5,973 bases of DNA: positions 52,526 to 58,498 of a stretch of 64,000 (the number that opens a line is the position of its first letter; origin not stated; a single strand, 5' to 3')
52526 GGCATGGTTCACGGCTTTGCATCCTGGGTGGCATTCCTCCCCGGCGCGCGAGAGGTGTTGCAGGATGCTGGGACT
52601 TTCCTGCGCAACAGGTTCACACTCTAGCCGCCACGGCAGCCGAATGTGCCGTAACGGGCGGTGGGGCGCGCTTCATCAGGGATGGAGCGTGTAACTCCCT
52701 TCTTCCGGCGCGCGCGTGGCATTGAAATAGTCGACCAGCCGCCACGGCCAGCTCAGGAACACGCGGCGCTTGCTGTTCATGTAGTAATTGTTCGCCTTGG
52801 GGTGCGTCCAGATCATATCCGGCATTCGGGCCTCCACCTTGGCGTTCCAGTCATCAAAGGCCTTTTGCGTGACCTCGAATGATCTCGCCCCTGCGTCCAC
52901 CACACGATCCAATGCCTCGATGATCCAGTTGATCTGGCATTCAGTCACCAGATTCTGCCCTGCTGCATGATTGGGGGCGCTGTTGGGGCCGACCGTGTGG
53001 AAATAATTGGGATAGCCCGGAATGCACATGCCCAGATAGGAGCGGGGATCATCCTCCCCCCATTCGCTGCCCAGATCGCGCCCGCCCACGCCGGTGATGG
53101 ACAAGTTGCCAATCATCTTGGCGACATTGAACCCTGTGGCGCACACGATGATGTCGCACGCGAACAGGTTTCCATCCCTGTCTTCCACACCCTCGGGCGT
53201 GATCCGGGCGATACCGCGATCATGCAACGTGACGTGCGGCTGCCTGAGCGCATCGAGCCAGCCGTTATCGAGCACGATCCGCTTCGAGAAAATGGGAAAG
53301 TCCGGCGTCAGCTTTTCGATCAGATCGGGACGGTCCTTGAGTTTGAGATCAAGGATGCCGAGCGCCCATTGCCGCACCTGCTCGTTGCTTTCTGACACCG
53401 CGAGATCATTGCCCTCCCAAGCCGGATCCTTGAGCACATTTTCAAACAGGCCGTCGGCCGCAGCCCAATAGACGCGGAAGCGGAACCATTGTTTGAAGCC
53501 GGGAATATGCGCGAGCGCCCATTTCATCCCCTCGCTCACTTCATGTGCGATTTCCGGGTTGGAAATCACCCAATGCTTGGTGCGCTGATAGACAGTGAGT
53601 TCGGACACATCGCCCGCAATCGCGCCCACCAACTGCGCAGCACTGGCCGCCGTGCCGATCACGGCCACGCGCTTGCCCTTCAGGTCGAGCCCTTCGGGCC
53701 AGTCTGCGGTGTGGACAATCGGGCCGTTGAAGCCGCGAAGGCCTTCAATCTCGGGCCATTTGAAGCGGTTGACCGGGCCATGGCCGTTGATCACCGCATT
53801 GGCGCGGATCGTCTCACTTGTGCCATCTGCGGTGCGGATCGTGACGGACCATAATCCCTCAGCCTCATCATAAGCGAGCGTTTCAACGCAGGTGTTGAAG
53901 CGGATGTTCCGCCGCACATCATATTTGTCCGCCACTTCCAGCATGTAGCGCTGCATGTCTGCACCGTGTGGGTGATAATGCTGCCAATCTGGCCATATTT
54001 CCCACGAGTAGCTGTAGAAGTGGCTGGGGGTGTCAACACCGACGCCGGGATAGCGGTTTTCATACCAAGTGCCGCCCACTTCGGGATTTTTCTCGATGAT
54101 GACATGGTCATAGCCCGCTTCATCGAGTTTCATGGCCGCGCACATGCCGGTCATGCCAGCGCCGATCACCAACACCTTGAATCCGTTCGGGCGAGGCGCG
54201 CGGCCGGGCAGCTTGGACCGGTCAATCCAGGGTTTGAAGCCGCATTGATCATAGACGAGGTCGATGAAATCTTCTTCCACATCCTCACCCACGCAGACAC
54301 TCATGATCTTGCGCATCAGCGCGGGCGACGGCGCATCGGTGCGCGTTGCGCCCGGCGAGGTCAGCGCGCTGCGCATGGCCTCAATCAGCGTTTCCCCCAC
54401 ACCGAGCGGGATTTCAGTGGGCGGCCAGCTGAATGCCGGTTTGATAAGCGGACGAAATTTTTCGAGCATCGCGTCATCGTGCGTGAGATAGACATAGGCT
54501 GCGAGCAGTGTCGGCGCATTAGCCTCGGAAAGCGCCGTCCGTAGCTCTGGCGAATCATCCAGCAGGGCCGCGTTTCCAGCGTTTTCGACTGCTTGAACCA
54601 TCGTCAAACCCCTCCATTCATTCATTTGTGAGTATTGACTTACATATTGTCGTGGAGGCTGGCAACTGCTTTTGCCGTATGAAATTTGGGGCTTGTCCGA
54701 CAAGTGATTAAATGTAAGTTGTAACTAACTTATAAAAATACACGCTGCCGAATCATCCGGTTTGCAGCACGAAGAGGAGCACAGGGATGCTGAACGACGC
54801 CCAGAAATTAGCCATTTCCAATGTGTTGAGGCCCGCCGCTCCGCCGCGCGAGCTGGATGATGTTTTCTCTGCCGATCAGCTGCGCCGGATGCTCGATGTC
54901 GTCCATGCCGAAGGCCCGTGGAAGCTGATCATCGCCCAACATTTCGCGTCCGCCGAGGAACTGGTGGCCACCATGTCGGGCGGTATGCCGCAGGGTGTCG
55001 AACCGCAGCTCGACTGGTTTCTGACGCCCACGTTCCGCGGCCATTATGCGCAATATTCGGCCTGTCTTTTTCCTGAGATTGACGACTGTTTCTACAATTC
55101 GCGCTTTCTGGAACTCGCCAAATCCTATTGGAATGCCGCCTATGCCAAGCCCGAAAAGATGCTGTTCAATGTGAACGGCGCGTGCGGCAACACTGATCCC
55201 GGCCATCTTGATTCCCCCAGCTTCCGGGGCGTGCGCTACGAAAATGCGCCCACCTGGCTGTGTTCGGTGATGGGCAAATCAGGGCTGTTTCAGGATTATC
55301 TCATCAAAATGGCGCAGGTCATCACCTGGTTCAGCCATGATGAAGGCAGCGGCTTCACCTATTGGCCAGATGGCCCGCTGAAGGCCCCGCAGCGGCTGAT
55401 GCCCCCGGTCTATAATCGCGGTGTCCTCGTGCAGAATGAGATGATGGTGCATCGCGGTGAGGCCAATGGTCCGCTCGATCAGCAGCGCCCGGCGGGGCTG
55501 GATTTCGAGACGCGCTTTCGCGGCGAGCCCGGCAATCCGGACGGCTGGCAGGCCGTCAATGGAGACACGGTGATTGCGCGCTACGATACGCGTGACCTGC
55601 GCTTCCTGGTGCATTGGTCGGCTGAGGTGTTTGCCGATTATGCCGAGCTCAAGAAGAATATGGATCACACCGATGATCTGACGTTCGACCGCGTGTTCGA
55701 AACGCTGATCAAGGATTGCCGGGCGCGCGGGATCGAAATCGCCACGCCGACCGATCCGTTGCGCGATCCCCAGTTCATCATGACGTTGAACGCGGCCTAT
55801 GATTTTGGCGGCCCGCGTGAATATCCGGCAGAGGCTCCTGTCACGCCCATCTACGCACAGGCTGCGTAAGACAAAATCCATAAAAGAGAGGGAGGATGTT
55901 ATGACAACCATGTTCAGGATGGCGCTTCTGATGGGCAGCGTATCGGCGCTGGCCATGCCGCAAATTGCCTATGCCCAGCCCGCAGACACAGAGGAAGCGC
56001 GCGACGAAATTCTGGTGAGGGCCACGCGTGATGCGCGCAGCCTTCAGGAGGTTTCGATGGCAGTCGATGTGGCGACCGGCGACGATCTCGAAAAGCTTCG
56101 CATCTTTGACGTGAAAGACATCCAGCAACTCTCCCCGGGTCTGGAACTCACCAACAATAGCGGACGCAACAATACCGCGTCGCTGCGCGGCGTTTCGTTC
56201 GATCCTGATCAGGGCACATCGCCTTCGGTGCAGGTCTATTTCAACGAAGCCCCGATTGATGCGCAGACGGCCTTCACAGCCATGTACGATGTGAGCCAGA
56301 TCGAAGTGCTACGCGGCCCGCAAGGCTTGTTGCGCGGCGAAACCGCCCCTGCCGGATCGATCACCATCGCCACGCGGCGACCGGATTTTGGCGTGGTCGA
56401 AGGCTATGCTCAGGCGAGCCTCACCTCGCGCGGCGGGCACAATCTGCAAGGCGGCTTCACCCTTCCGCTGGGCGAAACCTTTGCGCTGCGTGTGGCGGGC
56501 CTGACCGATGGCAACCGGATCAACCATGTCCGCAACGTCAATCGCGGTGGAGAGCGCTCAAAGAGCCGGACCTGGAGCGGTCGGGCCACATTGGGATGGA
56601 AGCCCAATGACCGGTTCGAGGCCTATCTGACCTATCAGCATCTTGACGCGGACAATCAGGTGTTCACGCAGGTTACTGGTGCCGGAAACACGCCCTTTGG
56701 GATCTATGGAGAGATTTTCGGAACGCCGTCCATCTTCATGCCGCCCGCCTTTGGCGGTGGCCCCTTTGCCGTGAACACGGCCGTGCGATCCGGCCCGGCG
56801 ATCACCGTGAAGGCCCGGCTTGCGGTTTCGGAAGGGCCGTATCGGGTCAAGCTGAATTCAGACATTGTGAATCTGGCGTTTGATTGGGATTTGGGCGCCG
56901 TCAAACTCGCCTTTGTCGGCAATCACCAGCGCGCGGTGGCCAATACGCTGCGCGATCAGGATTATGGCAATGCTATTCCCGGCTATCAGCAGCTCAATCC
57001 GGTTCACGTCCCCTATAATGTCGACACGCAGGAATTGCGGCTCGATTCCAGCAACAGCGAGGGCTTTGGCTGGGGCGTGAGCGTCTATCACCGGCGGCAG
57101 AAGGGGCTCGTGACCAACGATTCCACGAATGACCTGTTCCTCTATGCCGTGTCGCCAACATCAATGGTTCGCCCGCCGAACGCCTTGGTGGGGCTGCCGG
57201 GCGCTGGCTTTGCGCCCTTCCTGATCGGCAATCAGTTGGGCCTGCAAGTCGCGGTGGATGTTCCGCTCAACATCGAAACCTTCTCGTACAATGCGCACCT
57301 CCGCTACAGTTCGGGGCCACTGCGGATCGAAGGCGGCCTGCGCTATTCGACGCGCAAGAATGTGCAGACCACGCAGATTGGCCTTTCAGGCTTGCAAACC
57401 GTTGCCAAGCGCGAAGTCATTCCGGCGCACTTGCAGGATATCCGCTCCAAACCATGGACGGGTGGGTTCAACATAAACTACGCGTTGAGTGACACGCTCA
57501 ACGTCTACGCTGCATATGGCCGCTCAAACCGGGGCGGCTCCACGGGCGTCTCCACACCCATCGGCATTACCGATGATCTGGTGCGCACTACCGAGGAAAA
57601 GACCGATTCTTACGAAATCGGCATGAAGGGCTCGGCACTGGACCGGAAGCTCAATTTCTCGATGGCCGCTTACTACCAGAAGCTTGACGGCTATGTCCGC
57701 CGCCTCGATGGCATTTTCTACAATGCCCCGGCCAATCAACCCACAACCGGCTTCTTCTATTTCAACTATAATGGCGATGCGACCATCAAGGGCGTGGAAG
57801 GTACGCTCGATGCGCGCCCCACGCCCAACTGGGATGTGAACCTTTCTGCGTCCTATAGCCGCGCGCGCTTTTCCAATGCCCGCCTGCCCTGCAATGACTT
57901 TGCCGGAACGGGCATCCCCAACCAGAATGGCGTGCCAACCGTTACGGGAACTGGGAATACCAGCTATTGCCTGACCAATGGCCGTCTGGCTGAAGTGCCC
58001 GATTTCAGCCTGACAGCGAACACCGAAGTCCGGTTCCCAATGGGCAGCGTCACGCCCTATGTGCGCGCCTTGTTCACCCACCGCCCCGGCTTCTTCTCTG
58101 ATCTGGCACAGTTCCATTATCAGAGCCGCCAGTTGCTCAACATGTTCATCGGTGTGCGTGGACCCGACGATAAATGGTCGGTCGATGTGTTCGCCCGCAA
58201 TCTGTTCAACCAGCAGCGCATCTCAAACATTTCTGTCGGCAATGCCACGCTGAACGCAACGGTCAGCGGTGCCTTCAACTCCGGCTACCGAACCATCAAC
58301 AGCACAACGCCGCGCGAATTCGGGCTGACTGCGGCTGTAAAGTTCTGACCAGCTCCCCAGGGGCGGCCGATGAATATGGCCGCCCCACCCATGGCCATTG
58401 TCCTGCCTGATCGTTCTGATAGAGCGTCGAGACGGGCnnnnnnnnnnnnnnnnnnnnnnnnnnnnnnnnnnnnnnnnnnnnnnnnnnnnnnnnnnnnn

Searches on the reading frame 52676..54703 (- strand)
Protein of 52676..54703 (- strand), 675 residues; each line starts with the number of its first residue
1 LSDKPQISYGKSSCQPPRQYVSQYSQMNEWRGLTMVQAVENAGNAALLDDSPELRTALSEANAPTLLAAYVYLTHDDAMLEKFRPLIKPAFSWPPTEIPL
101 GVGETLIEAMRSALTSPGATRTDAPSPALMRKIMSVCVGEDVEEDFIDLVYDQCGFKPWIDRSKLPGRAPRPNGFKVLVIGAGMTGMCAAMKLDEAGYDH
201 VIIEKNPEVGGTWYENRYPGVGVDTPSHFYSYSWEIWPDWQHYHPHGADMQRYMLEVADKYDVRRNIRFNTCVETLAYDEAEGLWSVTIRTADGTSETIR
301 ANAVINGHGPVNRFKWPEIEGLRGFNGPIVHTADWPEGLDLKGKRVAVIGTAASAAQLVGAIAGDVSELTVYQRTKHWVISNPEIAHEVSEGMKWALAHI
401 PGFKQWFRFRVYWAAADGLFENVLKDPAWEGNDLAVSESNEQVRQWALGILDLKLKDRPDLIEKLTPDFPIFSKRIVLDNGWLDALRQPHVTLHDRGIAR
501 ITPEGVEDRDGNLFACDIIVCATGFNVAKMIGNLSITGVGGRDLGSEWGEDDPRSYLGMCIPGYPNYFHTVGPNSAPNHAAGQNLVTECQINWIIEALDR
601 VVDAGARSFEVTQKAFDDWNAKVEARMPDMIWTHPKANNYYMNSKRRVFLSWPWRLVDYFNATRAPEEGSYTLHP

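Call 84: search_protein_families(library=pfam, proteins=[window:52676-54703:-], max_evalue=0.00001)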
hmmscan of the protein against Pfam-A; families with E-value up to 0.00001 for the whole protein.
window:52676-54703:- (675 aa): 8 families
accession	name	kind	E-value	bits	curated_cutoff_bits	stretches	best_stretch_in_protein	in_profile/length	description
PF13738.12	Pyr_redox_3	-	8.5e-13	48.7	30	1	178-390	1-211/305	Pyridine nucleotide-disulphide oxidoreductase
PF00743.25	FMO-like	-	1.4e-12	47.3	22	1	176-382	3-222/532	Flavin-binding monooxygenase-like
PF13450.12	NAD_binding_8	-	3.1e-12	47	21.9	1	179-231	1-53/68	NAD(P)-binding Rossmann-like domain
PF01266.30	DAO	-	5.7e-11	43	27.9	1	176-216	1-42/353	FAD dependent oxidoreductase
PF07992.20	Pyr_redox_2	-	8e-08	32.5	26.1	1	175-385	1-185/291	Pyridine nucleotide-disulphide oxidoreductase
PF00890.30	FAD_binding_2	-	3.3e-07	30.3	20.4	1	177-212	2-37/414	FAD binding domain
PF13434.12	Lys_Orn_oxgnase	-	1e-06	28.6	21.3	1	249-371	96-216/339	L-lysine 6-monooxygenase/L-ornithine 5-monooxygenase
PF12831.13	FAD_oxidored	-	9e-06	25.7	27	0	177-213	2-38/416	FAD dependent oxidoreductase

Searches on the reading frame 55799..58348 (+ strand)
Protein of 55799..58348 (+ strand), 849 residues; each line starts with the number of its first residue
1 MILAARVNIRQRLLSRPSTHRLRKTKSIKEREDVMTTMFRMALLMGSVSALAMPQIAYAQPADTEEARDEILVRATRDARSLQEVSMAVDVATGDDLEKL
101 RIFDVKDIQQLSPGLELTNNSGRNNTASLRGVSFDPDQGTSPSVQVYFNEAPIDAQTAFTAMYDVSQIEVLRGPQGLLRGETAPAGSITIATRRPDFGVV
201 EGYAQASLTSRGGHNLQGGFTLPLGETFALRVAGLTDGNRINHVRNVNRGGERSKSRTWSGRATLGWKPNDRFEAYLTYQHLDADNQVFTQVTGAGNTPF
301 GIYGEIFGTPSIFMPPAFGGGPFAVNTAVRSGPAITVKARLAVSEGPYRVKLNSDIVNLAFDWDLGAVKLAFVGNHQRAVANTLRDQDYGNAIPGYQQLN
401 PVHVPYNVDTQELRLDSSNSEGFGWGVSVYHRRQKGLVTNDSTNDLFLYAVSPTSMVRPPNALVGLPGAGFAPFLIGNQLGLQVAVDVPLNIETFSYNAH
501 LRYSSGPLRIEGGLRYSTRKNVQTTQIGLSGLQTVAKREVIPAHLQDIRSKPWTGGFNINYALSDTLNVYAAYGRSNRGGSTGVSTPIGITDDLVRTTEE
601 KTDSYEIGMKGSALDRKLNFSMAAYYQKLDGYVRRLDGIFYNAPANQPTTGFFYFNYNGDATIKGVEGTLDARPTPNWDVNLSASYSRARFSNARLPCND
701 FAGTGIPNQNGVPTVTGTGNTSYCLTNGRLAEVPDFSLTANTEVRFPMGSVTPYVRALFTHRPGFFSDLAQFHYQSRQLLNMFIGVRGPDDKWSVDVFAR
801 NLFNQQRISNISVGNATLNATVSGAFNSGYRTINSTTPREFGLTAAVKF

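Call 84: search_protein_families(library=pfam, proteins=[window:55799-58348:+], max_evalue=0.00001)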
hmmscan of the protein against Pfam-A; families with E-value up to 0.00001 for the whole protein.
window:55799-58348:+ (849 aa): 2 families
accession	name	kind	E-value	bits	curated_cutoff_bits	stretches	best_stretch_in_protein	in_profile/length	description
PF00593.30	TonB_dep_Rec_b-barrel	-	2.7e-21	77.4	27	1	344-802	50-436/436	TonB dependent receptor-like, beta-barrel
PF07715.20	Plug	-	5.4e-13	49.8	23.9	1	82-186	2-106/107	TonB-dependent Receptor Plug Domain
